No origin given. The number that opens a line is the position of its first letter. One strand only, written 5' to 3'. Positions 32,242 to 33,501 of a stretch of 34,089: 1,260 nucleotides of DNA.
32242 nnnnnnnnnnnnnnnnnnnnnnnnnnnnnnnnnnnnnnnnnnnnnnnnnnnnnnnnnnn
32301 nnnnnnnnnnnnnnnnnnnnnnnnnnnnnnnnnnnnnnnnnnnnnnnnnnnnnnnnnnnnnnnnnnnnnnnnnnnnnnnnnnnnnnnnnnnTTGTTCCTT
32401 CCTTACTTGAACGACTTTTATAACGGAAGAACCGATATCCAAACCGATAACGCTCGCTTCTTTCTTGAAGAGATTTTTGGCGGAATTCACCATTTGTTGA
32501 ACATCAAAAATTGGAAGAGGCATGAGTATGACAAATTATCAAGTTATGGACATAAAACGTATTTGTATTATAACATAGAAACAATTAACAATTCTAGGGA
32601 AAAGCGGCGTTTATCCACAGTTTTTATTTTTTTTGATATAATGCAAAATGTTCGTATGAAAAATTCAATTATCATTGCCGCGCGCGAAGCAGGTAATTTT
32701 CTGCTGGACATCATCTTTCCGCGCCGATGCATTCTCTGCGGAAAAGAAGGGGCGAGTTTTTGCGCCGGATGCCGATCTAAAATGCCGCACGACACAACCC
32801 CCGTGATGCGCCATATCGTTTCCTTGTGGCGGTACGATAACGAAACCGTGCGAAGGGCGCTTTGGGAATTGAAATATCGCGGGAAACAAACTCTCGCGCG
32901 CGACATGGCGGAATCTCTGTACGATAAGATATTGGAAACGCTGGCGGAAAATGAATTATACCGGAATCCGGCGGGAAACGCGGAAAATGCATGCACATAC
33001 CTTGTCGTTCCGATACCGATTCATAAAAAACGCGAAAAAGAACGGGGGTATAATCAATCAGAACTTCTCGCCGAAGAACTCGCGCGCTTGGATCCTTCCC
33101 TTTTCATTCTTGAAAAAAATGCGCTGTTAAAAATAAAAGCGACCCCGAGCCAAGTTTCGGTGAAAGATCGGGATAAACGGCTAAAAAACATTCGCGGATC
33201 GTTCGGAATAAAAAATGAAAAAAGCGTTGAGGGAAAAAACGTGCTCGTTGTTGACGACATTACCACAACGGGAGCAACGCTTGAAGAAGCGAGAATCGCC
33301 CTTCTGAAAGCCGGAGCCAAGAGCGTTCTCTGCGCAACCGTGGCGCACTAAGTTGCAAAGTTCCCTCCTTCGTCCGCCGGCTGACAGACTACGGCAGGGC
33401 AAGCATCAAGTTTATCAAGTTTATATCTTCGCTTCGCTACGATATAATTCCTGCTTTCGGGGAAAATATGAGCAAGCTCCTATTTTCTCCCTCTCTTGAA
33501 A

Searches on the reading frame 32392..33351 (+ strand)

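Call 76: search_protein_families(library=pfam, proteins=[window:32392-33351:+], max_evalue=0.001)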
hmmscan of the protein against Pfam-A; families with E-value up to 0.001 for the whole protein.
window:32392-33351:+ (319 aa): 2 families
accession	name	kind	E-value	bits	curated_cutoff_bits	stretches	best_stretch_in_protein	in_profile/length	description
PF00156.33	Pribosyltran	-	8.6e-10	38.6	26.3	1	263-318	79-124/158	Phosphoribosyl transferase domain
PF18912.6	DZR_2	-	1.6e-07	31.5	27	1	104-135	1-35/56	Double zinc ribbon domain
